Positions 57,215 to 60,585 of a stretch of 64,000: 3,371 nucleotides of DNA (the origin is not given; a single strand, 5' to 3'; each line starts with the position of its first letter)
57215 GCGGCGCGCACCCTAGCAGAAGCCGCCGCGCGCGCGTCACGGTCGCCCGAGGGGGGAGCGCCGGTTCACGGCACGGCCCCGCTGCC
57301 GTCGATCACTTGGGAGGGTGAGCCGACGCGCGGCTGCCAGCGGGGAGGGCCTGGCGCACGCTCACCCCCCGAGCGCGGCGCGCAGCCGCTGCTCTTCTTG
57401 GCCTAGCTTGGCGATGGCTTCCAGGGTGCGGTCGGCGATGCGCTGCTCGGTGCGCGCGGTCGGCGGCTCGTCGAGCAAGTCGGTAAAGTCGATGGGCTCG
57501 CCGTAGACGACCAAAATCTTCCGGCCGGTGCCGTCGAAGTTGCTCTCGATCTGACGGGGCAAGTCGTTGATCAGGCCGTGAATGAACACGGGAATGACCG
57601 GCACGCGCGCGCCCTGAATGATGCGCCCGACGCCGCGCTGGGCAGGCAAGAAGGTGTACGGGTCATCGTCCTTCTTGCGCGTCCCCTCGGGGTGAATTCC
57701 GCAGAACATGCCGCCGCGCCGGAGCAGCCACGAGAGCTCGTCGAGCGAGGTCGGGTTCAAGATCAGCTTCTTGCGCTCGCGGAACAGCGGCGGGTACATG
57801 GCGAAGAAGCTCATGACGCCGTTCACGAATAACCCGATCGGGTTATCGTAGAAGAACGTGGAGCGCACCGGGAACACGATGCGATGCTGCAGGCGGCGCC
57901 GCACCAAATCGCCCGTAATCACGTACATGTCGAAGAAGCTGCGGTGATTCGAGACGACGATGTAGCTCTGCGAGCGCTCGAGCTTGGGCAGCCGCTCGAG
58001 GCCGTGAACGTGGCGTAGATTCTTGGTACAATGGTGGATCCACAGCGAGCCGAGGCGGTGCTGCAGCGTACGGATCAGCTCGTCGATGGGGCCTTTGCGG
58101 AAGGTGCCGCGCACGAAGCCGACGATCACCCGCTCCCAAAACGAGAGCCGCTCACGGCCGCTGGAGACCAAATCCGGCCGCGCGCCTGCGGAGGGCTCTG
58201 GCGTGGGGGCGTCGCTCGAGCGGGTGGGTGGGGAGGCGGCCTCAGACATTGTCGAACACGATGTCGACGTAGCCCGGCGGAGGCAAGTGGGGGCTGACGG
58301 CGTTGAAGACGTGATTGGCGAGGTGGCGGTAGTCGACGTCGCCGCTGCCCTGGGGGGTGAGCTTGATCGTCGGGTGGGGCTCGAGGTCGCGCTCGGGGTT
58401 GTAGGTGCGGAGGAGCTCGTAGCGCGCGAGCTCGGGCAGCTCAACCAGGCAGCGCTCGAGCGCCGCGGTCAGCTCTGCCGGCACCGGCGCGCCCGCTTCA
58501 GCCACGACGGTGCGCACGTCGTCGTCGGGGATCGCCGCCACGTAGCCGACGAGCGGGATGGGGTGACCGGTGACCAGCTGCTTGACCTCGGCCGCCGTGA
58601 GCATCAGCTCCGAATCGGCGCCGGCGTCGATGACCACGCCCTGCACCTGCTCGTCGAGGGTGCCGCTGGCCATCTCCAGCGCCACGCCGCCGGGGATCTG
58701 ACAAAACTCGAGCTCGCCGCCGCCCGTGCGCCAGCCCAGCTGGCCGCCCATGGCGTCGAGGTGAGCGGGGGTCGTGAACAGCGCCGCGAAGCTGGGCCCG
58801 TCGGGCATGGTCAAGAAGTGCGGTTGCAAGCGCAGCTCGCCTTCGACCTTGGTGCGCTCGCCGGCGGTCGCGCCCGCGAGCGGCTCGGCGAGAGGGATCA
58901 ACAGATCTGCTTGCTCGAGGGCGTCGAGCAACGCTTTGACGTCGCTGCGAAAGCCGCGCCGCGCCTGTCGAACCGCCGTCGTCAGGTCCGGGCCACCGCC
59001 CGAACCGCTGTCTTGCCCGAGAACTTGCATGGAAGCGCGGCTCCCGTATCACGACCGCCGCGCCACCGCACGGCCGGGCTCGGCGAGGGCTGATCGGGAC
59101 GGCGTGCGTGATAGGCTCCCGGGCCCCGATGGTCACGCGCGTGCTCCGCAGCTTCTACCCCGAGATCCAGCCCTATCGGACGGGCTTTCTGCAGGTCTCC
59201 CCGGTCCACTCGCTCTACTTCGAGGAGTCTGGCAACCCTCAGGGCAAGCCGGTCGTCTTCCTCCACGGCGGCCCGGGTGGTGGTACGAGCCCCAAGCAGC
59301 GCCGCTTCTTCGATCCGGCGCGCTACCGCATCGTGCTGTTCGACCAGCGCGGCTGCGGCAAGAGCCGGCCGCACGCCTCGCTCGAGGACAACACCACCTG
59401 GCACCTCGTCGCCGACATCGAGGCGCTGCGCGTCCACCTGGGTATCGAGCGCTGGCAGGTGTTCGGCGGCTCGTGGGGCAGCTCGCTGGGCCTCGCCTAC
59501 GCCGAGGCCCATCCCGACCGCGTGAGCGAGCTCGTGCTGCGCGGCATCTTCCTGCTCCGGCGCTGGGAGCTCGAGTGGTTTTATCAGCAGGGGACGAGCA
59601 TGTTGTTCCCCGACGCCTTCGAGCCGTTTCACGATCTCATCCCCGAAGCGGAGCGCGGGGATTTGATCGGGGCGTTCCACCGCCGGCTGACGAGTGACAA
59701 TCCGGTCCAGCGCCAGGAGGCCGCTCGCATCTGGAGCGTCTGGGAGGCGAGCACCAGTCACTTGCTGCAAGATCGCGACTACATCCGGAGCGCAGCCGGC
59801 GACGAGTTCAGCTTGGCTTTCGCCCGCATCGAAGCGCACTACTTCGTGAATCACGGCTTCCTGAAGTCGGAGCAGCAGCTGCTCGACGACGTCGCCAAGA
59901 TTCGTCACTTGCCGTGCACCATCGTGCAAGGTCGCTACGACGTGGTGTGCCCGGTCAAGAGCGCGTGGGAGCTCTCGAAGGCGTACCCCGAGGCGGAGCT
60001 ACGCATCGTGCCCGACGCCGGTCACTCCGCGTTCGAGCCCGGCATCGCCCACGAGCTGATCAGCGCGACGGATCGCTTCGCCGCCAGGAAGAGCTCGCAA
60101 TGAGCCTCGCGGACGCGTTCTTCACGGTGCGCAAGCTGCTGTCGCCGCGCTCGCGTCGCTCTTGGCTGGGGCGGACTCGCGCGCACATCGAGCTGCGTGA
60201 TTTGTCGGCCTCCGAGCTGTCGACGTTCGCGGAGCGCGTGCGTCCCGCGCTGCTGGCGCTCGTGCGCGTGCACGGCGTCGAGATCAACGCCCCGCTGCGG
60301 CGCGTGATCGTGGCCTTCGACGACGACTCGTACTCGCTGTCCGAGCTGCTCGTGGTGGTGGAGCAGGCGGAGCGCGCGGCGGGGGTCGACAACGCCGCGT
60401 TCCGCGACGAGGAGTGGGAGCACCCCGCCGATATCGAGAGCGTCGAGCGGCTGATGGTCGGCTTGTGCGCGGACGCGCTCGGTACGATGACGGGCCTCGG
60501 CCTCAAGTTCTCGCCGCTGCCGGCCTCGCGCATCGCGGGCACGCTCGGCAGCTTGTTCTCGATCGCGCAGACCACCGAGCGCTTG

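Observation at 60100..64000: P-type ATPase preceded in-frame by a degenerate duplicate of its own catalytic core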

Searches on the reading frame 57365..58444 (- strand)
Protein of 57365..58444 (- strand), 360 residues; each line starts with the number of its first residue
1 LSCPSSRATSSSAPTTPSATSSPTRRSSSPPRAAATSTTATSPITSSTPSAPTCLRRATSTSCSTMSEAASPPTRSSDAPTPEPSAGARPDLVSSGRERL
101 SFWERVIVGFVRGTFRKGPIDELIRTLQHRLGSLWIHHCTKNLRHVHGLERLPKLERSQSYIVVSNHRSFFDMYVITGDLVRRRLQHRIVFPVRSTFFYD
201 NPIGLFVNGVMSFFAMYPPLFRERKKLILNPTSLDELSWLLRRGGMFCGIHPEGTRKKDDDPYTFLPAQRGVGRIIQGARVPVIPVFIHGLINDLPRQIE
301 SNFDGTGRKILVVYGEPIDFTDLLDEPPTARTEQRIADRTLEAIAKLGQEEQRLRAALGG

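Call 74: search_protein_families(library=pfam, proteins=[window:57365-58444:-], max_evalue=0.001)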
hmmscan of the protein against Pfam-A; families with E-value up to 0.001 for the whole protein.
window:57365-58444:- (360 aa): 1 family
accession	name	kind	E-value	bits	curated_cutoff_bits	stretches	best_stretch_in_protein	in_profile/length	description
PF01553.26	Acyltransferase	-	4e-17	62.7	23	1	145-288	3-131/132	Acyltransferase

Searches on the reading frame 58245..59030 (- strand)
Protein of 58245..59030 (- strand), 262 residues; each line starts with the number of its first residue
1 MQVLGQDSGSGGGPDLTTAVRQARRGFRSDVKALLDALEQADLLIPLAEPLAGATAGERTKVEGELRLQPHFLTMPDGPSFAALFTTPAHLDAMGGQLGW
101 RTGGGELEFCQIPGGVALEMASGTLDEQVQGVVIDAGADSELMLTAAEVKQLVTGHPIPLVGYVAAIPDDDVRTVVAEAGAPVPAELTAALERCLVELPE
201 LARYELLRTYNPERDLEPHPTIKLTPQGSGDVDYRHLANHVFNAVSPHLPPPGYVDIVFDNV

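Call 74: search_protein_families(library=pfam, proteins=[window:58245-59030:-], max_evalue=0.001)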
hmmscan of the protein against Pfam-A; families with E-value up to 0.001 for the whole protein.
window:58245-59030:- (262 aa): 1 family
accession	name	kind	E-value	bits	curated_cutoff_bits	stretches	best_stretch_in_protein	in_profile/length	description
PF07179.17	SseB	-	3.1e-10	40.8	21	1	30-150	17-123/124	SseB protein N-terminal domain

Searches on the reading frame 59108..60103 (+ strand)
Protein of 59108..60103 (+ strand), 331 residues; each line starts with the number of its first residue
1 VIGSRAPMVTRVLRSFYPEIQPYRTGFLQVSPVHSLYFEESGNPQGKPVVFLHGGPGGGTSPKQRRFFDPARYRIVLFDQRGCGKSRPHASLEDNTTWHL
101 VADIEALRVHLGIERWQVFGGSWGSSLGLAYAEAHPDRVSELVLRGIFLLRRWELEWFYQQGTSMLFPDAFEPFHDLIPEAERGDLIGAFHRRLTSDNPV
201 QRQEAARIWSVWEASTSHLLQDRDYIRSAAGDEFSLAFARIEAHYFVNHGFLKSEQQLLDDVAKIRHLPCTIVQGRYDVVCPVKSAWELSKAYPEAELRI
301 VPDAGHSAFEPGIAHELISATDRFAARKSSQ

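Call 5: search_protein_families(library=pfam, proteins=[window:59108-60103:+], max_evalue=1)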
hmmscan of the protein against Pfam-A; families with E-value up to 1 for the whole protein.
window:59108-60103:+ (331 aa): 4 families
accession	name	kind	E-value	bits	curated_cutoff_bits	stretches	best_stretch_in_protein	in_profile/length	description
PF00561.26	Abhydrolase_1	-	4.7e-34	118.6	25.8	1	47-310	1-242/245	alpha/beta hydrolase fold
PF12146.15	Hydrolase_4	-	2.7e-11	43.7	27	1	72-308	31-234/239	Serine aminopeptidase, S33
PF12697.13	Abhydrolase_6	-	3.2e-11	44.8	26.3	1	49-310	1-208/217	Alpha/beta hydrolase family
PF08386.16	Abhydrolase_4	-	0.0047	17.5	21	1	264-310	31-77/103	TAP-like protein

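Call 85: search_protein_families(library=ncbifam, proteins=[window:59108-60100:+], max_evalue=0.00001)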
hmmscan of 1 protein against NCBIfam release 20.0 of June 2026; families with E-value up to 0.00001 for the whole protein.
window:59108-60100:+ (331 aa): 16 families
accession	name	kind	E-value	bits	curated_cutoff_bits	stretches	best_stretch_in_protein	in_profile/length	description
TIGR01249.1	pro_imino_pep_1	equivalog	1.1e-139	464.8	259.75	1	20-324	1-306/307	prolyl aminopeptidase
TIGR01250.1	pro_imino_pep_2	subfamily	2.1e-17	63.6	167.65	1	26-145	5-127/288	proline iminopeptidase-family hydrolase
NF045632.1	hydroxlase_HsaD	equivalog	4.1e-16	58.8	400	1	29-146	18-136/290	4,5:9,10-diseco-3-hydroxy-5,9,17-trioxoandrosta-1(10),2-diene-4-oate hydrolase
TIGR03611.1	RutD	equivalog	2.4e-14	53.3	238.5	1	45-144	11-110/258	pyrimidine utilization protein D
NF045945.1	ProImpepLactob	equivalog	5.8e-14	52.2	400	1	44-145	25-129/293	proline iminopeptidase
NF051488.1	bifunc_PcaDC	exception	1.1e-13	51.1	390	1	71-144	37-108/375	bifunctional 3-oxoadipate enol-lactonase/4-carboxymuconolactone decarboxylase PcaDC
TIGR02427.1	protocat_pcaD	equivalog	2.9e-13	49.8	255.85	1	36-144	2-109/251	3-oxoadipate enol-lactonase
NF045948.1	ProImpepThrmp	equivalog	1.2e-12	47.9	500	1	24-144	3-125/291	proline iminopeptidase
NF011457.0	PRK14875.1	equivalog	5.6e-10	38.7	307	1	35-144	121-228/372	acetoin dehydrogenase dihydrolipoyllysine-residue acetyltransferase subunit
NF050089.1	i_nPHAscl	equivalog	2e-09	36.9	300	0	70-144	42-114/288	intracellular short-chain-length polyhydroxyalkanoate depolymerase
TIGR03343.1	biphenyl_bphD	equivalog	4e-09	36.1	462.15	1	36-147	22-134/282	2-hydroxy-6-oxo-6-phenylhexa-2,4-dienoate hydrolase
TIGR03695.1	menH_SHCHC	equivalog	1.7e-08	34.2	208.55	1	47-146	3-103/252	2-succinyl-6-hydroxy-2,4-cyclohexadiene-1-carboxylate synthase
NF002043.0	PRK00870.1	subfamily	1.5e-07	31.1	265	1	37-145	37-146/302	haloalkane dehalogenase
NF002938.0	PRK03592.1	equivalog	2.3e-07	30.5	241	1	34-144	20-126/298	haloalkane dehalogenase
NF052610.1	macro_16_ester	equivalog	1.5e-06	27.8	420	0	223-308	183-264/281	alpha/beta fold macrolide esterase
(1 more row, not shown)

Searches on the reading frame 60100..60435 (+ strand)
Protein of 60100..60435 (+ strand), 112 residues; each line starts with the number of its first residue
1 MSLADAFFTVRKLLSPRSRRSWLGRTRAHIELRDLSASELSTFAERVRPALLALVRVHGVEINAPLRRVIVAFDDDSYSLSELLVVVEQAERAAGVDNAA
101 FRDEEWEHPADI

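Call 79: predict_structure(alignment_id=A4)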
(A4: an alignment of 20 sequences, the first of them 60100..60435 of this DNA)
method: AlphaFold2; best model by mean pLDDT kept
length: 112 residues; sequences in the alignment: 20
mean_pLDDT: 87.0   pTM: 0.76
mean pLDDT of the five models: 87.0, 86.3, 85.5, 84.3, 83.6
residues with pLDDT >= 90: 75; 70-90: 16; 50-70: 20; < 50: 1
segments of 3 or more residues with pLDDT < 50: none
pLDDT, mean of each block of 10 residues (from residue 1): 60 73 96 93 97 98 96 97 97 86 72 57
secondary structure, 60 per line:
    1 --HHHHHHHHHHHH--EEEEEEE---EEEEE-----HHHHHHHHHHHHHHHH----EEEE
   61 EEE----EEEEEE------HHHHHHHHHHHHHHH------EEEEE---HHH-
elements in order: H3-14 E17-23 E27-31 H37-52 E57-63 E68-73 H80-94 E101-105

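Call 81: fold_search(model_id=the predicted structure, library=pdb)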
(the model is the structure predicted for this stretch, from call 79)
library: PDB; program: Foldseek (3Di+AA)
matches with E <= 10: 1308; with E <= 0.001: 0
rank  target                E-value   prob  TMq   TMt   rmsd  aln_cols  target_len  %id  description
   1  7kld_B                1.4e-03  0.99  0.39  0.40   5.4       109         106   10  Crystal Structure of an Essential Ribosomal Processing Protease Prp from S. aureus in complex with a covalently linked (released 2021-09-01)
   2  7jvs_B                1.7e-03  0.99  0.37  0.39   5.7       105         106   11  Crystal Structure of an Essential Ribosomal Processing Protease Prp from S. aureus in complex with a Substrate Peptide (released 2021-09-01)
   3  7kld_A                1.8e-03  0.99  0.38  0.41   5.9       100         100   11  Crystal Structure of an Essential Ribosomal Processing Protease Prp from S. aureus in complex with a covalently linked (released 2021-09-01)
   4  1s12_C                2.4e-03  0.99  0.36  0.42   6.1        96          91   12  Crystal structure of TM1457 (released 2004-12-07)
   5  1s12_A                4.1e-03  0.97  0.36  0.41   6.6       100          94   13  Crystal structure of TM1457 (released 2004-12-07)
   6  4peo_A                6.4e-03  0.96  0.37  0.42   5.1        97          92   10  Crystal structure of a hypothetical protein from Staphylococcus aureus. (released 2015-05-06)
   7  2idl_A                7.2e-03  0.95  0.38  0.38   6.3       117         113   10  Crystal Structure of Conserved Protein of Unknown Function from Streptococcus pneumoniae (released 2006-10-17)
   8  1osd_A                8.2e-03  1.00  0.46  0.68   2.7        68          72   20  crystal structure of Oxidized MerP from Ralstonia metallidurans CH34 (released 2004-05-18)
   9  2qif_B                1.3e-02  1.00  0.43  0.66   3.4        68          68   20  Crystal structure of a metallochaperone with a tetranuclear Cu(I) cluster (released 2008-07-08)
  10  1xpp_A                1.7e-02  0.99  0.45  0.50   4.1        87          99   14  Crystal Structure of TA1416,DNA-directed RNA polymerase subunit L, from Thermoplasma acidophilum (released 2004-11-23)
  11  4peo_B                1.7e-02  0.90  0.38  0.42   5.1        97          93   10  Crystal structure of a hypothetical protein from Staphylococcus aureus. (released 2015-05-06)
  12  2waq_L                1.8e-02  0.93  0.38  0.44   4.5        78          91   15  The complete structure of the archaeal 13-subunit DNA-directed RNA Polymerase (released 2009-05-19)
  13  7ok0_L                1.9e-02  0.93  0.38  0.44   4.8        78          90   15  Cryo-EM structure of the Sulfolobus acidocaldarius RNA polymerase at 2.88 A (released 2021-08-25)
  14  2rsq_MODEL_1_A        2.0e-02  1.00  0.45  0.67   3.1        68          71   16  Copper(I) loaded form of the first domain of the human copper chaperone for SOD1, CCS (released 2013-04-03)
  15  2g9o_MODEL_1_A        2.0e-02  0.99  0.39  0.54   3.5        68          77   20  Solution structure of the apo form of the third metal-binding domain of ATP7A protein (Menkes Disease protein) (released 2006-08-01)
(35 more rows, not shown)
